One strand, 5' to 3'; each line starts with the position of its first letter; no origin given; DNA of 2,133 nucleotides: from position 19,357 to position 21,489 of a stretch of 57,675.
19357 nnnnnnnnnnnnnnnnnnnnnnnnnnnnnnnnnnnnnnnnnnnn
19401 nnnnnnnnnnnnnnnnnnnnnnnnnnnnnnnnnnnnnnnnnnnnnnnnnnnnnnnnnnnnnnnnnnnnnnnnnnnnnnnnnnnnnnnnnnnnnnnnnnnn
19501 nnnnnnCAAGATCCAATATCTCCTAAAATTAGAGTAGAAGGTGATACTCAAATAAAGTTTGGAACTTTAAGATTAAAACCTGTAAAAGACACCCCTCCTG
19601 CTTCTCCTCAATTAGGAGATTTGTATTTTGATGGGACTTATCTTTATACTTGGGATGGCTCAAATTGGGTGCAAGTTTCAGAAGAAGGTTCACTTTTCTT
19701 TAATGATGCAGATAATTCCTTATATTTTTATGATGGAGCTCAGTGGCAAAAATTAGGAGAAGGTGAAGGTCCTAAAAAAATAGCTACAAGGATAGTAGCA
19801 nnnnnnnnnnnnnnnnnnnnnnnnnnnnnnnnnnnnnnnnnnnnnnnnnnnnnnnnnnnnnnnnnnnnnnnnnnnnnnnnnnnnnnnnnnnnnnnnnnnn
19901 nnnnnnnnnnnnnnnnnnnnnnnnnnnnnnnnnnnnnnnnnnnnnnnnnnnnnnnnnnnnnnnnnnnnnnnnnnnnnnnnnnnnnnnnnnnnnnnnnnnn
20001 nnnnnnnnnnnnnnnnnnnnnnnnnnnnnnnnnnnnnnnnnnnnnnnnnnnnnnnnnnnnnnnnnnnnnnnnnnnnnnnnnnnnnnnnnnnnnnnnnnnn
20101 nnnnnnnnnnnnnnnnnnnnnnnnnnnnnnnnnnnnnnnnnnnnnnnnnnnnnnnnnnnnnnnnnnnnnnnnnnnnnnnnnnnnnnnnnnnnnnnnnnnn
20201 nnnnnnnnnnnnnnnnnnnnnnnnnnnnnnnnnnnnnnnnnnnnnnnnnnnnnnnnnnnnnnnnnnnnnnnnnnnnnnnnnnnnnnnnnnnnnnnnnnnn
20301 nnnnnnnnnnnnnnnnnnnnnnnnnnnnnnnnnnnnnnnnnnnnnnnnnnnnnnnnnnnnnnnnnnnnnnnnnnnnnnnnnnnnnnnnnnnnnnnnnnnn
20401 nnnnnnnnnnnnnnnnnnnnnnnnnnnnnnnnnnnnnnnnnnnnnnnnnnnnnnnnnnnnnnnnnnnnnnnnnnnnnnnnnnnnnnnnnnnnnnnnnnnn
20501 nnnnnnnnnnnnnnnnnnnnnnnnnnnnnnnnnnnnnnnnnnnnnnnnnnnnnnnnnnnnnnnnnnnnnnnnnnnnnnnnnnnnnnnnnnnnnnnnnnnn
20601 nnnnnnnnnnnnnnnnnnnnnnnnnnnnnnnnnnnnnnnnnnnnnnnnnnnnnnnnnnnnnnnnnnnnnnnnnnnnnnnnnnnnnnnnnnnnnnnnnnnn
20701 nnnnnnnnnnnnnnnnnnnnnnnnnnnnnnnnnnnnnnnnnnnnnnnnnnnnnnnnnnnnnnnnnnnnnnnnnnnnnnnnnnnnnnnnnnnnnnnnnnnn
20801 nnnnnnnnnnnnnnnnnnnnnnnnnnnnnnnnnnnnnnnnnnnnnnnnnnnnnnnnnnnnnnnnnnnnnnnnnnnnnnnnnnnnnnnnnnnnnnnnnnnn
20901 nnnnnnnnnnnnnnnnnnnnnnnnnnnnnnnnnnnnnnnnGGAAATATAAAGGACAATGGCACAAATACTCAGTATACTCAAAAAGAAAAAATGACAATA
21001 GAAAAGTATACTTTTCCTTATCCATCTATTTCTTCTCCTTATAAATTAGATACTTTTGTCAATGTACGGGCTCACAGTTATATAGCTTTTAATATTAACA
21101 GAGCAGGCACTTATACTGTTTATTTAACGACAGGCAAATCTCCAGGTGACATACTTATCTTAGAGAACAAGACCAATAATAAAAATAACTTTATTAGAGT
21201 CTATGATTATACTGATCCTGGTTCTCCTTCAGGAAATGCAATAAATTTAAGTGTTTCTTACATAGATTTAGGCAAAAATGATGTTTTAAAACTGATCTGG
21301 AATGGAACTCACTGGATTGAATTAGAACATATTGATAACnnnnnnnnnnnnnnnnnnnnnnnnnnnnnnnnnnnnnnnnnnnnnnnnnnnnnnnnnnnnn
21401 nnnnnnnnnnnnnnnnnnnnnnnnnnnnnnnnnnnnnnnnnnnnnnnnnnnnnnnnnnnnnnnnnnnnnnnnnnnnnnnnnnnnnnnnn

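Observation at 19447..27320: Array of four paralogous secreted beta-helix proteins with conserved N- and C-terminal modules, inserted between pilB and pilC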

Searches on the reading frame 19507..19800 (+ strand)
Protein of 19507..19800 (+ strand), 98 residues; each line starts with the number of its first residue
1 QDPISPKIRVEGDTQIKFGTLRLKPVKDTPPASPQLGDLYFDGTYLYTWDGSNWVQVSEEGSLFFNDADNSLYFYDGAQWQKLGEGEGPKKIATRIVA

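Call 41: search_solved_structures(query=A4, max_evalue=10, show_alignments=3)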
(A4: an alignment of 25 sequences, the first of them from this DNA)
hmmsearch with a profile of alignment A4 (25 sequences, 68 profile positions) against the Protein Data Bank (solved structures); distinct sequences matched with E-value up to 10: 22.
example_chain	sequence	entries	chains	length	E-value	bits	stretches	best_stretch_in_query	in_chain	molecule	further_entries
6tjh_A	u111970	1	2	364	1.7e-07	34.5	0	23-52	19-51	Cake9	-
6tji_A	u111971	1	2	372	1.8e-07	34.4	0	23-52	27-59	Cake10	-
6tjg_A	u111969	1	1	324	4e-07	33.3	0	23-52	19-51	Cake8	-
6tjf_A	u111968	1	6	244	1.4e-05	28.3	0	23-52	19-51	Cake6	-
6tje_A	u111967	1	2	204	8e-05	25.9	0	23-52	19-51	Cake5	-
6tjd_A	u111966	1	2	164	0.00039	23.7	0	23-52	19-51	Cake4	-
6tjc_A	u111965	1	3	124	0.0042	20.4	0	23-52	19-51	Cake3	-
8prj_A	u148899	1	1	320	0.0051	20.1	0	23-51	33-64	v31Bagel8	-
8prs_A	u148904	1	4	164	0.0058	19.9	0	23-51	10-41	nvBagel4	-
8pra_A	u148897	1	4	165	0.014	18.7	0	23-51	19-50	Cell surface protein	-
2cwb_A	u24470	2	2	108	0.016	18.5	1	8-53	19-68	Immunoglobulin G-binding protein G,Ubiquitin-like protein 7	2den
8q2h_A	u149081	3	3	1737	0.082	16.3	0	39-55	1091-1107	beta-galactosidase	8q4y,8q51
8pro_A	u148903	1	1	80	0.097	16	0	23-51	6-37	Cell surface protein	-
8prd_A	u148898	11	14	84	0.097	16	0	23-51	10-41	Cell surface protein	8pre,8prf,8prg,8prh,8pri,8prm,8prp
6tjb_A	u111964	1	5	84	0.12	15.8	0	23-52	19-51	Cake2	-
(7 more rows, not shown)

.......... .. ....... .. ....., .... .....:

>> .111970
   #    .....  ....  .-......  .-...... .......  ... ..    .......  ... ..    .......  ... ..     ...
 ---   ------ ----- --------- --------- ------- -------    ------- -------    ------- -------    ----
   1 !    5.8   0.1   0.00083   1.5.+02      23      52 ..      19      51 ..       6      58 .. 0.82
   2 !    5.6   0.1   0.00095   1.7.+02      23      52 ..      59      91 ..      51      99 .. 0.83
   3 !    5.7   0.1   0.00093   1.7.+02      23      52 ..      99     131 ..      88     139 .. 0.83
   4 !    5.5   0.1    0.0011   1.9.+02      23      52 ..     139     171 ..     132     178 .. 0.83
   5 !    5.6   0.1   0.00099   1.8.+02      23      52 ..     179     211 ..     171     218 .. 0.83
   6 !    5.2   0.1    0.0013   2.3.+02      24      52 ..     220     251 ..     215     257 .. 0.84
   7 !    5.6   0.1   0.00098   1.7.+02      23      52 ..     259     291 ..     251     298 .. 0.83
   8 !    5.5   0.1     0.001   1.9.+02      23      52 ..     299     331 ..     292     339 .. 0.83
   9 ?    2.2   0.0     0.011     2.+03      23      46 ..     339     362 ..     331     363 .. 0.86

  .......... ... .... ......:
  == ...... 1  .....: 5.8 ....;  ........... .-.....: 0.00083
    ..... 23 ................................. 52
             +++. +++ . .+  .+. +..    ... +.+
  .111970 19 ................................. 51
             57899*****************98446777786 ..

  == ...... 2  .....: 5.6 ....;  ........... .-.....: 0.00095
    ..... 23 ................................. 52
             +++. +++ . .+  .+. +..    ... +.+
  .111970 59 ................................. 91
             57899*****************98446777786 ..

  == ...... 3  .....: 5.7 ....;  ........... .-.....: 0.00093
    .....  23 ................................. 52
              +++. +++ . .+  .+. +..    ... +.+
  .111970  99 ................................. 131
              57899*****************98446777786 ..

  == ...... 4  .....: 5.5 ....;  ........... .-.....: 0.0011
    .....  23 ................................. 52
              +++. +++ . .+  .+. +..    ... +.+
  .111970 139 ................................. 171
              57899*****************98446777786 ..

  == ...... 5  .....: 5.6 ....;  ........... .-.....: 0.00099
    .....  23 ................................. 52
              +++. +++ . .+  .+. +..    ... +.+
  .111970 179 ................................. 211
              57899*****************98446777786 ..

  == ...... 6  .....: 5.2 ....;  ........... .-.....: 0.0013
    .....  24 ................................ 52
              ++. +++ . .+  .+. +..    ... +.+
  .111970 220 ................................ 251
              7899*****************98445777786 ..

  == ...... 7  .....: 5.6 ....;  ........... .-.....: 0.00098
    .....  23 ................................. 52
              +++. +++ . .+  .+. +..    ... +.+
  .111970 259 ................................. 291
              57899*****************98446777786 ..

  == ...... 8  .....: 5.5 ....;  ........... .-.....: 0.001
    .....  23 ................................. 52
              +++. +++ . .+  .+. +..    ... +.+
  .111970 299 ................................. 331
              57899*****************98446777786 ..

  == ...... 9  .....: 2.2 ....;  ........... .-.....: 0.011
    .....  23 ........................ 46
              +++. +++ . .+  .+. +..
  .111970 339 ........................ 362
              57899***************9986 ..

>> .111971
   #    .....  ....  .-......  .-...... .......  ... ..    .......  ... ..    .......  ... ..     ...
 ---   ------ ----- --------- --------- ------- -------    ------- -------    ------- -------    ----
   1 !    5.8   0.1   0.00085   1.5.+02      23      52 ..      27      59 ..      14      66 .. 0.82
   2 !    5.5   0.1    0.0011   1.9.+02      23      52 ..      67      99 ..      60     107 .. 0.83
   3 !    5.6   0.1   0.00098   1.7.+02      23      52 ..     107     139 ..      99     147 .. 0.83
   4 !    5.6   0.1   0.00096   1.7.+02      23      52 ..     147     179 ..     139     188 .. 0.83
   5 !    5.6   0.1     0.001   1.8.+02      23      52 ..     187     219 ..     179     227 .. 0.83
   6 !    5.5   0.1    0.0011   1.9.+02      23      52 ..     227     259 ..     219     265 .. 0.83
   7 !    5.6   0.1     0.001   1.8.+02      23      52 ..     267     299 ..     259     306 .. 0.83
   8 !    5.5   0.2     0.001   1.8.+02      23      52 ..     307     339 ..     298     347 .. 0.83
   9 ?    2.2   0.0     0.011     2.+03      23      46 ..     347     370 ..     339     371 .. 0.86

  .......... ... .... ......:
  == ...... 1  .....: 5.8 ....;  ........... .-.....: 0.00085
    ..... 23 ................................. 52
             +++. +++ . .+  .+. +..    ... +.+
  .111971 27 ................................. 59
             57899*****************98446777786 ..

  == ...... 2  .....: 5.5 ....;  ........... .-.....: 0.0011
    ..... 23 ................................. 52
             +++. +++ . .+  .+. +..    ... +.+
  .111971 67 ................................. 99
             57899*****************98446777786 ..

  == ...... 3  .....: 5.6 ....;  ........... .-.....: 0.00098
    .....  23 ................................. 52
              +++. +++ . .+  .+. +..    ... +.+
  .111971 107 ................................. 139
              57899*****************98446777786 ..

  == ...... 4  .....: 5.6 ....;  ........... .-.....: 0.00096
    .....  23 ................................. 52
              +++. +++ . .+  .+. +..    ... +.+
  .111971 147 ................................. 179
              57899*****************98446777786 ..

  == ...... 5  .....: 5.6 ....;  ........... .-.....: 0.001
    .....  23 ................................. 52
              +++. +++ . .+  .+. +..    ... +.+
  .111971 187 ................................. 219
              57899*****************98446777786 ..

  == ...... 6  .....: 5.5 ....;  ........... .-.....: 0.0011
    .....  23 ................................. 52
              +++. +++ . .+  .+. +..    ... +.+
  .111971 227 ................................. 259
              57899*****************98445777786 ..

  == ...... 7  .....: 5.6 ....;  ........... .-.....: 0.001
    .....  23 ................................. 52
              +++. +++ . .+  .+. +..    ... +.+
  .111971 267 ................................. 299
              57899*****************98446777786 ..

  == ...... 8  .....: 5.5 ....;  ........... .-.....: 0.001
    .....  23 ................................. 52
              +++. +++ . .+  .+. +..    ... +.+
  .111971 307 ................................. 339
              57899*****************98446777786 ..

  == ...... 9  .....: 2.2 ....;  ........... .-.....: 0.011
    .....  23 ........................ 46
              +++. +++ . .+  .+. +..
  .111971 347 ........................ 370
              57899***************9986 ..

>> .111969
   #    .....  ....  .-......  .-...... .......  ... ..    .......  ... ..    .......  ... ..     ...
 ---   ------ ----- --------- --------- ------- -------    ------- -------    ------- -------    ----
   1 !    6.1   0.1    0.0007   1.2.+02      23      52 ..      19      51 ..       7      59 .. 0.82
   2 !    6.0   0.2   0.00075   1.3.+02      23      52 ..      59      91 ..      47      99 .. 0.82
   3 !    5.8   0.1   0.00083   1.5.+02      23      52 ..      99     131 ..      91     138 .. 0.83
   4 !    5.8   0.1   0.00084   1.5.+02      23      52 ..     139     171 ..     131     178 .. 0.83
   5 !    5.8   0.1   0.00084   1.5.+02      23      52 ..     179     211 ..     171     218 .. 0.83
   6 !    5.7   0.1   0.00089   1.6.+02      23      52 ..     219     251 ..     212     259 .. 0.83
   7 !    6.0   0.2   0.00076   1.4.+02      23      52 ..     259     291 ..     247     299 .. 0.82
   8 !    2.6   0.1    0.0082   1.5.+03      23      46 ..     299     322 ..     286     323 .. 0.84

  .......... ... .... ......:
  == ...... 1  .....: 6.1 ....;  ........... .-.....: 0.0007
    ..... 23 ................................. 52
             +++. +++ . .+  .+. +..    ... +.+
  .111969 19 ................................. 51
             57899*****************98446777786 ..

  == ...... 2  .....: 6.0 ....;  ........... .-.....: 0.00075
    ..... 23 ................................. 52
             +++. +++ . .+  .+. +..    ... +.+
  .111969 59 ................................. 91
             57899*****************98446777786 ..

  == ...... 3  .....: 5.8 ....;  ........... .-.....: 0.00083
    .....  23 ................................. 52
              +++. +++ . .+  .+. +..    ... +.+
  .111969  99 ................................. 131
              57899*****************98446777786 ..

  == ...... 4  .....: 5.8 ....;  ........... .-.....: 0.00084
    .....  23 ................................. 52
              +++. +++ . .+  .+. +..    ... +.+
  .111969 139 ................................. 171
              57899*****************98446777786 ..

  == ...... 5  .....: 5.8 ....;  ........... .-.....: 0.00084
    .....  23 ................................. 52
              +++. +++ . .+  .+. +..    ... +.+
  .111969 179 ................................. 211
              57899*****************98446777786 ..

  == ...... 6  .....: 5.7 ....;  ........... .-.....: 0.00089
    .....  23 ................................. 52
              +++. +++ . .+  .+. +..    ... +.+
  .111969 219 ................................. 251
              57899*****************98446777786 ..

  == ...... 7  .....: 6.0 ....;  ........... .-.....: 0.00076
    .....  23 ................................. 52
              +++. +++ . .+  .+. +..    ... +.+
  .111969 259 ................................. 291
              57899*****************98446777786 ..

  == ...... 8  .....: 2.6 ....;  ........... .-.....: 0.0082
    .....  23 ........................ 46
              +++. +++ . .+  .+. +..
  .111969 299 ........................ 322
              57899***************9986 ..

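Call 51: search_protein_families(library=pfam, proteins=[window:19507-19800:+], max_evalue=10)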
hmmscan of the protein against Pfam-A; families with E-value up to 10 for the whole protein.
seq(98 aa): 2 families
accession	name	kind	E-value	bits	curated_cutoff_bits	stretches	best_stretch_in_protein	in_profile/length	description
PF10983.13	DUF2793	-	0.0029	17.9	27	1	46-81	51-87/87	Protein of unknown function (DUF2793)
PF10708.14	DUF2510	-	3.1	8.1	24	0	49-56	17-24/35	Protein of unknown function (DUF2510)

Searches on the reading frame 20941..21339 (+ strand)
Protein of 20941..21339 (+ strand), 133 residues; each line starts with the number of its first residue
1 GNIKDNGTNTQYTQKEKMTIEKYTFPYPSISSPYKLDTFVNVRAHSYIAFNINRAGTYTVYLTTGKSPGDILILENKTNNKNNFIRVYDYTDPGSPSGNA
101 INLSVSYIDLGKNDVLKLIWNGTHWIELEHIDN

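Call 38: find_homologous_proteins(query=A3, max_evalue=0.001)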
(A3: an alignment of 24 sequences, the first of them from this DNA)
Query A3 (24 sequences) (133 aa, profile of the alignment): 2 proteins with E <= 0.001 among 1143 candidates.
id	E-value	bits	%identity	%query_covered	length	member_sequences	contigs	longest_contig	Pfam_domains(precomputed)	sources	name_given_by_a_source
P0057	4.5e-31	126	38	98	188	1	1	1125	PF25692.2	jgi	-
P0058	2.1e-27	114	35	95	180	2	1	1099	PF25692.2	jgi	-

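Call 40: search_solved_structures(query=A3, max_evalue=10, show_alignments=3)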
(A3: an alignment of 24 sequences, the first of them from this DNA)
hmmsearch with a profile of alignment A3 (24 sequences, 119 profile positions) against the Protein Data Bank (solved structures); distinct sequences matched with E-value up to 10: 2.
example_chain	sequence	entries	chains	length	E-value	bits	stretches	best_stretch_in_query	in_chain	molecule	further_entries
1qnz_H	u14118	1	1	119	0.22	15.1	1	5-50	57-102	0.5B ANTIBODY (HEAVY CHAIN)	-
5iwl_B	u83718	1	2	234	0.59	13.7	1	4-95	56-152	5F9 diabody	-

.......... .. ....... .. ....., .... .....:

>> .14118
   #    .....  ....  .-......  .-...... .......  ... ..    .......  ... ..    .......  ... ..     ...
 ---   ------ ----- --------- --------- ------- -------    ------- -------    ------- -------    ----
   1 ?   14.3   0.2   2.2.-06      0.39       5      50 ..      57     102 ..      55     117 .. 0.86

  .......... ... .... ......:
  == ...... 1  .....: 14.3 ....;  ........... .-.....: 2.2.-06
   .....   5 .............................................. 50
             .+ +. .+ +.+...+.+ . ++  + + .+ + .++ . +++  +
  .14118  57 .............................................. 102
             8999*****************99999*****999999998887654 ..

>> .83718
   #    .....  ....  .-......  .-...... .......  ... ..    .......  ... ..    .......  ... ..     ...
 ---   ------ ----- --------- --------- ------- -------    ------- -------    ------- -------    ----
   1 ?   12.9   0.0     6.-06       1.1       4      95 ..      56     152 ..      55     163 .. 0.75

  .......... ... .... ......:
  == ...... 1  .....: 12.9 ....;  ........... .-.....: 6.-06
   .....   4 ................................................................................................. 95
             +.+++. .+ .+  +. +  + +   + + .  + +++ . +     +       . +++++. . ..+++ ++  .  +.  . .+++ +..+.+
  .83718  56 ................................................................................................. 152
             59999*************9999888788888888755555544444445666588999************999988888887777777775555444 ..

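Call 51: search_protein_families(library=pfam, proteins=[window:20941-21339:+], max_evalue=10)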
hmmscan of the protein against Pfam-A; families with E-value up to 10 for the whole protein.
seq(133 aa): 1 family
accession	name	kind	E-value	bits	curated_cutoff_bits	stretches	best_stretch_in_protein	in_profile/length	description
PF25692.1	Phage_depo_C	-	0.0047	17.8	25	1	45-125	17-89/90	Phage depolymerase C-terminal beta sandwich domain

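Call 62: search_protein_representatives(alignment_id=A3)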
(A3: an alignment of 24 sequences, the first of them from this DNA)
Query: 24 sequences, 119 profile positions. Proteins with E-value up to 0.001 (for the whole library): 2674; up to 1e-10: 366; up to 1e-30: 24. The best 150 are listed.
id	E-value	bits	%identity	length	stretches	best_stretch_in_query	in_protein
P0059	2.2e-38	147.4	-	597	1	2-119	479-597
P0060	5.4e-38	146.2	-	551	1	2-119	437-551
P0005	3.5e-37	143.6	-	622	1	2-118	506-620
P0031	9.8e-36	138.9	-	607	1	2-119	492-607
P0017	3.2e-35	137.3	-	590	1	2-119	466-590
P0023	3.9e-35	137.0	-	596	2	2-119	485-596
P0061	5.3e-35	136.6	-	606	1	2-119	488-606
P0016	7.6e-35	136.0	-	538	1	3-119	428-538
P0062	9.2e-34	132.5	-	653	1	2-119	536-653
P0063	1.6e-33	131.8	-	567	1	2-119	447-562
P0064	2.1e-33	131.4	-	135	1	2-119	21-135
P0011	4.4e-33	130.3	-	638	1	2-119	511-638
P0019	8.8e-33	129.4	-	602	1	2-119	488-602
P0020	9.9e-33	129.2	-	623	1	2-119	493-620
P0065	1.1e-32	129.1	-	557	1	3-119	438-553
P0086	1.2e-28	116.0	-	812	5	31-118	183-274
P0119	2.6e-22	95.6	-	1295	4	28-115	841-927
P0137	3.5e-19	85.5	-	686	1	20-119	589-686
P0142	3.9e-18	82.1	-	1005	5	31-113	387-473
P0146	8.0e-18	81.1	-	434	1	31-119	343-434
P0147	1.0e-17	80.8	-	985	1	20-119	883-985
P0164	2.2e-16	76.4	-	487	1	39-115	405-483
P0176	1.2e-15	74.1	-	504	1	39-117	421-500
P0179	1.3e-15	73.9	-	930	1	25-119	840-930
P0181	1.5e-15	73.8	-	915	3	38-114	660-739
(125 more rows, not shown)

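Call 63: search_protein_families(library=pfam, proteins=[P0086, P0119, P0142, P0147, P0179, P0181, P0137, P0146, P0164, P0176], max_evalue=0.001)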
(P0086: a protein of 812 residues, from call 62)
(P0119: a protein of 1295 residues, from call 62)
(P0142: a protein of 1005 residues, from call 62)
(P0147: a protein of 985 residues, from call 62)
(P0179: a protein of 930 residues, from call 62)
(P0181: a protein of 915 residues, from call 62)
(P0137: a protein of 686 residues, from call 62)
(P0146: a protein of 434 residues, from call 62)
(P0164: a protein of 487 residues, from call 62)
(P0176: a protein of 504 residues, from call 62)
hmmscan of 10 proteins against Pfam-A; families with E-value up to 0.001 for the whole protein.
P0086 (812 aa): 2 families
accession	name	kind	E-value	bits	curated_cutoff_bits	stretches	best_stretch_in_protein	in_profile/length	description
PF25692.1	Phage_depo_C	-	1.4e-17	64.4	25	0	611-679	21-89/90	Phage depolymerase C-terminal beta sandwich domain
PF09918.14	DUF2148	-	0.00014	22.2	25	0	453-474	9-30/68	Uncharacterized protein containing a ferredoxin domain (DUF2148)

P0119 (1295 aa): 2 families
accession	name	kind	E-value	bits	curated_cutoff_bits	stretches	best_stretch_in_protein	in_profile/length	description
PF25692.1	Phage_depo_C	-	7.4e-26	90.9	25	3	855-923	19-89/90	Phage depolymerase C-terminal beta sandwich domain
PF11142.13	DUF2917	-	5e-06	26.1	25.5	0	637-664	28-55/59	Protein of unknown function (DUF2917)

P0142 (1005 aa): 1 family
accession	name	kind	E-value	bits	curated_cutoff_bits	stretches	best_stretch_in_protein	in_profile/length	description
PF25692.1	Phage_depo_C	-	4.8e-27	94.7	25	2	245-312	23-90/90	Phage depolymerase C-terminal beta sandwich domain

P0147 (985 aa): 2 families
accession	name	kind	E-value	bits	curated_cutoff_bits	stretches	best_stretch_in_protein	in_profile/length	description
PF01391.23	Collagen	-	2.9e-13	49.8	27.2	2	235-292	1-58/60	Collagen triple helix repeat (20 copies)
PF25692.1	Phage_depo_C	-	1e-09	39.1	25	1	916-977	25-89/90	Phage depolymerase C-terminal beta sandwich domain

P0179 (930 aa): 2 families
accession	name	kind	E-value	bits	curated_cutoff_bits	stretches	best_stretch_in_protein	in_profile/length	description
PF25692.1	Phage_depo_C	-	4.6e-11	43.5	25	1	844-922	7-89/90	Phage depolymerase C-terminal beta sandwich domain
PF05658.19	YadA_head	-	4.4e-06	27.4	25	1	706-729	1-24/27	YadA head domain repeat (2 copies)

P0181 (915 aa): 1 family
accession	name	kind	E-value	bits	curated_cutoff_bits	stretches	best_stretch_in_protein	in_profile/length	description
PF25692.1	Phage_depo_C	-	7.6e-11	42.8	25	1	219-287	22-89/90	Phage depolymerase C-terminal beta sandwich domain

P0137 (686 aa): 1 family
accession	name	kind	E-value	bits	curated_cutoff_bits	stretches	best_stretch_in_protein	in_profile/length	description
PF25692.1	Phage_depo_C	-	1.7e-08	35.3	25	1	609-679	18-90/90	Phage depolymerase C-terminal beta sandwich domain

P0146 (434 aa): 1 family
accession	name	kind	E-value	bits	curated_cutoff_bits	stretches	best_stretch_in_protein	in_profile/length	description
PF25692.1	Phage_depo_C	-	1.7e-07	32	25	1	342-426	6-89/90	Phage depolymerase C-terminal beta sandwich domain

P0164 (487 aa): 1 family
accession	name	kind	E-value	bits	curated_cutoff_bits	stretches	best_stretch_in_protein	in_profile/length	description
PF25692.1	Phage_depo_C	-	1.7e-14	54.5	25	1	408-479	18-89/90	Phage depolymerase C-terminal beta sandwich domain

P0176 (504 aa): 1 family
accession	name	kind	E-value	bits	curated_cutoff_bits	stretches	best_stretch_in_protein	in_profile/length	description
PF25692.1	Phage_depo_C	-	2.6e-08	34.7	25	1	411-494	3-89/90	Phage depolymerase C-terminal beta sandwich domain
